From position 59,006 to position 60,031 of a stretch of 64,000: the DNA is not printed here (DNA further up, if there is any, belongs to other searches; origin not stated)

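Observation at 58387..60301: Tightly coupled 3- or 4-gene operon of unrecognisable proteins on a low-G+C island: candidate novel defence or TA-like system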

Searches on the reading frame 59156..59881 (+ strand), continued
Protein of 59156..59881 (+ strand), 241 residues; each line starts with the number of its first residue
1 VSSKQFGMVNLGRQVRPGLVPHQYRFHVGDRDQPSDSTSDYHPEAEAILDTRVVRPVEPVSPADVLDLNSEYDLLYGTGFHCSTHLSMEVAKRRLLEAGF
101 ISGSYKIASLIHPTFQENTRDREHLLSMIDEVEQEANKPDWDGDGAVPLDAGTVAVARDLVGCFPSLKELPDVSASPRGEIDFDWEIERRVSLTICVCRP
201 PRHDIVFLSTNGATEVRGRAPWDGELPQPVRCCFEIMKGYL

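Call 39: fold_search(model_id=the predicted structure, library=pdb)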
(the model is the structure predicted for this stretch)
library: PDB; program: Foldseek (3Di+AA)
matches with E <= 10: 276; with E <= 0.001: 0
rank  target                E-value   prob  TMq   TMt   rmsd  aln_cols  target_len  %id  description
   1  4l9c_A                3.0e-01  0.15  0.20  0.28  10.8       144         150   12  Crystal structure of the FP domain of human F-box protein Fbxo7 (native) (released 2014-01-15)
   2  4o56_A                3.0e-01  0.10  0.15  0.15  18.5       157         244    9  Structure of PLK1 in complex with peptide (released 2014-12-24)
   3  9gse_A                4.6e-01  0.08  0.15  0.06  13.1       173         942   11  Cryo-EM structure of mouse PMCA-NPTN complex captured in E1 state without calcium (released 2025-08-06)
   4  2y25_A                5.9e-01  0.09  0.13  0.11   9.4        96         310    7  Crystal structure of the myomesin domains My11-My13 (released 2011-12-21)
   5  4g5a_A                6.7e-01  0.10  0.13  0.23   8.0        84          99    8  Crystal structure of a putative member of duf 3244 protein family (BT_1867) from Bacteroides thetaiotaomicron VPI-5482 (released 2012-09-19)
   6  2r15_A                6.7e-01  0.06  0.13  0.14  12.1       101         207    9  Crystal structure of the myomesin domains 12 and 13 (released 2008-01-29)
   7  2ga5_MODEL_1_A        8.5e-01  0.12  0.20  0.32  18.4       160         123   13  yeast frataxin (released 2006-03-21)
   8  4uow_1                1.1e+00  0.08  0.11  0.22   9.8        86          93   10  Crystal structure of the titin M10-Obscurin Ig domain 1 complex (released 2014-12-17)
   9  1yqf_A                1.1e+00  0.06  0.14  0.18  16.8       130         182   12  Hypothetical protein from leishmania major unknown function sequence homologue to human p32 protein (released 2005-02-22)
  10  2y23                  1.1e+00  0.05  0.12  0.11  21.3       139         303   12  CRYSTAL STRUCTURE OF THE MYOMESIN DOMAINS MY9-MY11 (released 2011-12-21)
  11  8q2c_A                1.1e+00  0.02  0.08  0.12  15.1       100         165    8  Crystal structure of the E. coli PqiC Lipoprotein (released 2023-09-20)
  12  1yqf_E                1.2e+00  0.08  0.16  0.21  16.3       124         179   10  Hypothetical protein from leishmania major unknown function sequence homologue to human p32 protein (released 2005-02-22)
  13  8jzl_A                1.2e+00  0.03  0.13  0.07  19.4       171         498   11  CryoEM structure of the Salmonella effector inositol phosphate phosphatase SopB (released 2024-07-10)
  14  8i37_A                1.3e+00  0.09  0.13  0.08  12.8        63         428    8  Helicobacter pylori G6PDH (released 2024-07-24)
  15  7oxx_C                1.3e+00  0.02  0.10  0.15  16.2       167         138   10  CrabP2 mutant R30AK31A (released 2022-07-13)
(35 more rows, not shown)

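Call 44: search_protein_families(library=ncbifam, proteins=[L047:7003-7839:+, L047:7809-8351:+, L047:8332-8802:+, L051:2911-3717:+, L051:3690-4322:+, L051:4326-4823:+, L009:5360-5995:+, L017:7079-7705:+, L034:1894-2589:+], max_evalue=0.1)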
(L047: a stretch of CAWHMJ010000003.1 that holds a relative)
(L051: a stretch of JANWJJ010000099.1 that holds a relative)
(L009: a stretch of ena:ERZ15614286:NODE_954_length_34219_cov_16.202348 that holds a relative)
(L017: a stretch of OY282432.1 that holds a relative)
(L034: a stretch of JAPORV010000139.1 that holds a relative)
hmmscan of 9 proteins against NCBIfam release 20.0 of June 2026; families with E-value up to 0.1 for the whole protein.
L047:7003-7839:+ (279 aa): 1 family
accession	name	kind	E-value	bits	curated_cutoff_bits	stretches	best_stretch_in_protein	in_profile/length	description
TIGR04255.1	sporadTIGR04255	subfamily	3.9e-23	82.6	30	1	11-265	2-244/252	TIGR04255 family protein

L047:7809-8351:+ (181 aa): 0 families

L047:8332-8802:+ (157 aa): 0 families

L051:2911-3717:+ (269 aa): 1 family
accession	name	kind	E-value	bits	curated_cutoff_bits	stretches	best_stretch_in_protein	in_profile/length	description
TIGR04255.1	sporadTIGR04255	subfamily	1.4e-18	67.6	30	1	20-259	2-243/252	TIGR04255 family protein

L051:3690-4322:+ (211 aa): 0 families

L051:4326-4823:+ (166 aa): 0 families

L009:5360-5995:+ (212 aa): 0 families

L017:7079-7705:+ (209 aa): 0 families

L034:1894-2589:+ (232 aa): 0 families
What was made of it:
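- On TIGR04255 family (for protein A): By contrast, the first-slot proteins of L047 and L051 score 82.6 and 67.6 bits (call 44).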

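Call 45: search_protein_families(library=padloc, proteins=[L047:7003-7839:+, L047:7809-8351:+, L047:8332-8802:+, L051:2911-3717:+, L051:3690-4322:+, L051:4326-4823:+, L009:5360-5995:+, L009:6001-6696:+, L009:6699-7100:+], max_evalue=0.1)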
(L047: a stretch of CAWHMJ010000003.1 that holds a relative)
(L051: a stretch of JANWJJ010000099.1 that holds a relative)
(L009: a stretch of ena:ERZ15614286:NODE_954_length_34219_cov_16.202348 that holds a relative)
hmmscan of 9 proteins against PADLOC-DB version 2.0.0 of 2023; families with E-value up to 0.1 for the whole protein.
L047:7003-7839:+ (279 aa): 0 families

L047:7809-8351:+ (181 aa): 1 family
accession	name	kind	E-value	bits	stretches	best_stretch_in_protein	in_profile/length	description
PDLC04575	PDC-M32A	-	0.021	11.9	1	55-124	259-329/375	-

L047:8332-8802:+ (157 aa): 0 families

L051:2911-3717:+ (269 aa): 0 families

L051:3690-4322:+ (211 aa): 1 family
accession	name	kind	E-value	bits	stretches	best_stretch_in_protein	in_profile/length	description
PDLC04575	PDC-M32A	-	0.00017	18.8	1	74-158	257-340/375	-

L051:4326-4823:+ (166 aa): 0 families

L009:5360-5995:+ (212 aa): 0 families

L009:6001-6696:+ (232 aa): 0 families

L009:6699-7100:+ (134 aa): 0 families
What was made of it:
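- On Known anti-phage defence systems (PADLOC-DB v2): Canonical T, B and C proteins are also negative or weak (call 45).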

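Call 59: search_protein_families(library=pfam, proteins=[L015:8434-10293:+, L015:11515-12384:+, L028:2384-3457:+, L035:8693-10579:+, L015:5298-7865:+, L028:1215-1937:+, L023:7205-7774:+, L027:7613-7885:+, L035:7552-7857:+, L020:5622-5894:+], max_evalue=0.001)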
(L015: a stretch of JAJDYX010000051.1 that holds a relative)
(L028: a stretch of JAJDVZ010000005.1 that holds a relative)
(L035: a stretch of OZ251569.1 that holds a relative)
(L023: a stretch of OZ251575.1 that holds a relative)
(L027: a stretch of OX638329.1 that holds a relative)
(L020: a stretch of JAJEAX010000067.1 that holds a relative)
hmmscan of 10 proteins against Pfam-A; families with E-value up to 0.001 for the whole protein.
L015:8434-10293:+ (620 aa): 26 families (the best 25 are shown)
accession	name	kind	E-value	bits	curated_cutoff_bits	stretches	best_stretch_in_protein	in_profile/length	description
PF00515.34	TPR_1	-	1.1e-93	304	27.8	11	313-345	2-34/34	Tetratricopeptide repeat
PF13414.12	TPR_11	-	7.1e-76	250.1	26.8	9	489-525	1-37/42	TPR repeat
PF13431.12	TPR_17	-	2.4e-68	221.2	24.4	9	335-366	2-33/34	Tetratricopeptide repeat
PF07719.23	TPR_2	-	7.3e-65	210.2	27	8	415-447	2-34/34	Tetratricopeptide repeat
PF13181.12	TPR_8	-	6.1e-62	201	25.7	7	381-412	2-33/34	Tetratricopeptide repeat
PF13432.12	TPR_16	-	1.1e-40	138.1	32.7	6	386-447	3-64/65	Tetratricopeptide repeat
PF13424.12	TPR_12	-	3.1e-37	127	30.1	6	381-443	4-67/77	Tetratricopeptide repeat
PF13371.12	TPR_9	-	3.2e-35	120.4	35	6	326-381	9-64/73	Tetratricopeptide repeat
PF13428.12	TPR_14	-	7.8e-28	94.6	23.5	0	314-351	3-40/44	Tetratricopeptide repeat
PF13174.12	TPR_6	-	2.7e-22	78.3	26.3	0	314-344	2-32/33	Tetratricopeptide repeat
PF14559.12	TPR_19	-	9.2e-22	77.6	25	1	326-381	5-59/68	Tetratricopeptide repeat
PF08867.16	FRG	-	2.5e-16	60.8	25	1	30-126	3-92/94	FRG domain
PF13374.12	TPR_10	-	8.7e-14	51.4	27.5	0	381-409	3-31/42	Tetratricopeptide repeat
PF23914.1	TPR_CcmH_CycH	-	9.5e-14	52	42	1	319-409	57-150/158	Cytochrome c-type biogenesis protein H TPR domain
PF12569.14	NatA_aux_su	-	3.4e-12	46.5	33.3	0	321-379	201-259/515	N-terminal acetyltransferase A, auxiliary subunit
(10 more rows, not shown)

L015:11515-12384:+ (290 aa): 1 family
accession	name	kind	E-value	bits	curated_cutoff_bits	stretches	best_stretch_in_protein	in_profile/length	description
PF13676.11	TIR_2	-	1.8e-17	64.4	28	1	10-124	1-111/122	TIR domain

L028:2384-3457:+ (358 aa): 7 families
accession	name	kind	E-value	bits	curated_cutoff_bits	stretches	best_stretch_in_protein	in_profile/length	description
PF13175.12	AAA_15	-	3.1e-22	80.1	32.1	2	9-57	1-50/374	AAA ATPase domain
PF13304.12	AAA_21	-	2.8e-21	77.3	27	2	156-309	136-299/304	AAA domain, putative AbiEii toxin, Type IV TA system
PF02463.25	SMC_N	-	5.1e-12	46.1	40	1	9-319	1-208/220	RecF/RecN/SMC N terminal domain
PF13476.12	AAA_23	-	6.9e-12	46.9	27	1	12-64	1-53/201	AAA domain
PF13555.12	AAA_29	-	6.4e-06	26.3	27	1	10-56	1-49/61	P-loop containing region of AAA domain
PF11398.14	DUF2813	-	9e-05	22.4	21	1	9-55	2-47/372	Protein of unknown function (DUF2813)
PF13166.12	AAA_13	-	0.00075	18.7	36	0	16-54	3-40/713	AAA domain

L035:8693-10579:+ (629 aa): 0 families

L015:5298-7865:+ (856 aa): 3 families
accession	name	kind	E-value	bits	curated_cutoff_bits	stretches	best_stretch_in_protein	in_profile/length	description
PF02384.22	N6_Mtase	-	2.7e-48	165.3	20.4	1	138-471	4-305/311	N-6 DNA Methylase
PF01420.25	Methylase_S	-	4.5e-16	59.9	22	1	679-830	19-154/168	Type I restriction modification DNA specificity domain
PF07669.17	Eco57I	-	0.0001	22.9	25.3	1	263-346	70-162/171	Eco57I restriction-modification methylase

L028:1215-1937:+ (241 aa): 1 family
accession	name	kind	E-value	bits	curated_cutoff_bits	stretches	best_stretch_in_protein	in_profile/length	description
PF01420.25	Methylase_S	-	4.1e-12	47.1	22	1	52-206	3-146/168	Type I restriction modification DNA specificity domain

L023:7205-7774:+ (190 aa): 1 family
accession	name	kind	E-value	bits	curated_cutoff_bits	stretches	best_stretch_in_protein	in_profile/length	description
PF10935.13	DUF2637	-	0.00079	19.8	22.8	0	28-102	69-140/161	Protein of unknown function (DUF2637)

L027:7613-7885:+ (91 aa): 1 family
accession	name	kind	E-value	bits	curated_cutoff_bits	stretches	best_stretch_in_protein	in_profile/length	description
PF03683.19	UPF0175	-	9.1e-26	89.8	27.9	1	16-89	1-74/75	Uncharacterised protein family (UPF0175)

L035:7552-7857:+ (102 aa): 1 family
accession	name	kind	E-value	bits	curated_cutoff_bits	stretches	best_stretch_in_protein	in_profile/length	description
PF02604.26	PhdYeFM_antitox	-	3.6e-07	30.3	29.8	1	21-67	5-52/74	Antitoxin Phd_YefM, type II toxin-antitoxin system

L020:5622-5894:+ (91 aa): 1 family
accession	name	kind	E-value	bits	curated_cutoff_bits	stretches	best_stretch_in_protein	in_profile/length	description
PF10387.14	DUF2442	-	5.5e-14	52.6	23.9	1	8-77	1-69/72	Protein of unknown function (DUF2442)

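Call 62: find_related_loci(query=A1, collection=viral_contigs, flank=5000)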
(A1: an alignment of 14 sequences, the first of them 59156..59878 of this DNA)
Query A1 (241 aa) in viral_contigs; peptide patterns used: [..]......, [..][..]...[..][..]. (x = any residue, [..] = any of these).
124 stretches matched a pattern, but none encodes a relative of the query by tblastn (E <= 1e-3).

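Call 69: search_protein_families(library=pfam, proteins=[L047:7003-7839:+], max_evalue=0.01)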
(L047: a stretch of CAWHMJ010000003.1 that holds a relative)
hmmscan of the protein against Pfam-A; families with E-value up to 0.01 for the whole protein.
L047:7003-7839:+ (279 aa): 0 families

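Call 70: search_dna_similar(query=window:59156-59878:+, collection=plasmids, mode=protein, max_evalue=0.001, max_rows=20)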
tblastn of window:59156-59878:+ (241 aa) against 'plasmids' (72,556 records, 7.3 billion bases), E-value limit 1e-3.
No match.

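Call 100: find_encoding_contigs(protein=P0001, flank=10000, max_places=2)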
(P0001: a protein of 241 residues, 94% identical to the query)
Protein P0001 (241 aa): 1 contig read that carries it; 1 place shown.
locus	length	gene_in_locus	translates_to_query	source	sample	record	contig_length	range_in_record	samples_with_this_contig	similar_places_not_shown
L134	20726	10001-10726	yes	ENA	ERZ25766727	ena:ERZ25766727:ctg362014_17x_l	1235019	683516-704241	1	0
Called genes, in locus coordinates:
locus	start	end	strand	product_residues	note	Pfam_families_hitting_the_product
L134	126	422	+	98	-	-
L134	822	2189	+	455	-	PF01547:SBP_bac_1, PF13416:SBP_bac_8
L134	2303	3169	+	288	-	PF00528:BPD_transp_1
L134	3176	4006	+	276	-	PF00528:BPD_transp_1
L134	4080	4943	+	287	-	PF09370:PEP_hydrolase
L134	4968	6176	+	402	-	PF06792:UPF0261, PF23189:UPF0261_C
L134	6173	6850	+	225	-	PF05721:PhyH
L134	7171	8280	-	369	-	-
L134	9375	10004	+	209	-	-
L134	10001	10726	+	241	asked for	-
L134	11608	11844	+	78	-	-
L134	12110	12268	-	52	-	-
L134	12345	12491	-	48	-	-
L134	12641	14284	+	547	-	PF00665:rve (weak), PF22483:Mu-transpos_C_2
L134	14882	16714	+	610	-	PF00496:SBP_bac_5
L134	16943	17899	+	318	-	PF19300:BPD_transp_1_N, PF00528:BPD_transp_1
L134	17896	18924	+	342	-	PF12911:OppC_N, PF00528:BPD_transp_1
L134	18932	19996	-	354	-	PF13173:AAA_14, PF13635:DUF4143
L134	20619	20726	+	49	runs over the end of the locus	-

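Call 101: find_encoding_contigs(protein=P0010, flank=8000, max_places=2)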
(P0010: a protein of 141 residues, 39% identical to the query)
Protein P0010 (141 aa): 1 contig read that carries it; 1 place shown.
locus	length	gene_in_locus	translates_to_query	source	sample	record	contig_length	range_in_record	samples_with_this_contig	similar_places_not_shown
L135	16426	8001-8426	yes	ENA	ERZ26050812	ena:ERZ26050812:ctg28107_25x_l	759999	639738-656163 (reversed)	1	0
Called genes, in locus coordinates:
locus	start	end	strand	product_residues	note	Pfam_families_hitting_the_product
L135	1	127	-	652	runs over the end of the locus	PF00580:UvrD-helicase, PF01443:Viral_helicase1 (faint), PF13245:AAA_19, PF13604:AAA_30 (faint), PF13245:AAA_19 (weak), PF13361:UvrD_C, PF13538:UvrD_C_2 (weak)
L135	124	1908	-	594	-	PF02463:SMC_N (faint), PF11398:DUF2813, PF13175:AAA_15, PF13476:AAA_23, PF13304:AAA_21, PF13175:AAA_15, PF11398:DUF2813, PF20469:OLD-like_TOPRIM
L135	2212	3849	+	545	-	-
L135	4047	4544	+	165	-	PF00730:HhH-GPD, PF00633:HHH (faint)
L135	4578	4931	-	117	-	PF00453:Ribosomal_L20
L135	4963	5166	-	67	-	PF01632:Ribosomal_L35p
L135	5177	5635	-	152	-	PF05198:IF3_N, PF00707:IF3_C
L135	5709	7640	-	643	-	PF07973:tRNA_SAD, PF00587:tRNA-synt_2b, PF03129:HGTP_anticodon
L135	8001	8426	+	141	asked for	-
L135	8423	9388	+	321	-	PF01259:SAICAR_synt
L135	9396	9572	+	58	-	PF06945:DUF1289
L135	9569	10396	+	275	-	-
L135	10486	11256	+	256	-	PF12686:DUF3800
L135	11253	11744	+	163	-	-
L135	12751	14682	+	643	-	PF02463:SMC_N (faint), PF11398:DUF2813, PF13175:AAA_15, PF13476:AAA_23, PF13175:AAA_15, PF13304:AAA_21, PF20469:OLD-like_TOPRIM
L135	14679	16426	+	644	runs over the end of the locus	PF00580:UvrD-helicase, PF13245:AAA_19, PF01443:Viral_helicase1 (faint), PF13538:UvrD_C_2 (faint), PF13361:UvrD_C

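Call 102: find_encoding_contigs(protein=P0014, flank=8000, max_places=2)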
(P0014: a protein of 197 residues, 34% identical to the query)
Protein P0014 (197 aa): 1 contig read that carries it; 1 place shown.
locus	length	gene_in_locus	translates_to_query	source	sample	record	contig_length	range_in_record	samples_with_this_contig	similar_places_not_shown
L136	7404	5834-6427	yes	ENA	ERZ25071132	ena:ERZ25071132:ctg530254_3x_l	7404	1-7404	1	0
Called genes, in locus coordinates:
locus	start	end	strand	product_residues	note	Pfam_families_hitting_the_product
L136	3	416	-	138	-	?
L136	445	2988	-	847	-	PF01624:MutS_I, PF05188:MutS_II, PF05192:MutS_III, PF05190:MutS_IV, PF00488:MutS_V, PF27441:MutS_C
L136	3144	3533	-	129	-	PF05168:HEPN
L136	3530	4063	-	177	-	PF01909:NTP_transf_2, PF18765:Polbeta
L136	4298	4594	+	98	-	-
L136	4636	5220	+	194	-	-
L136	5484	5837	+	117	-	-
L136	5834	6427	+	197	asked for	-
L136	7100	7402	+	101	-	?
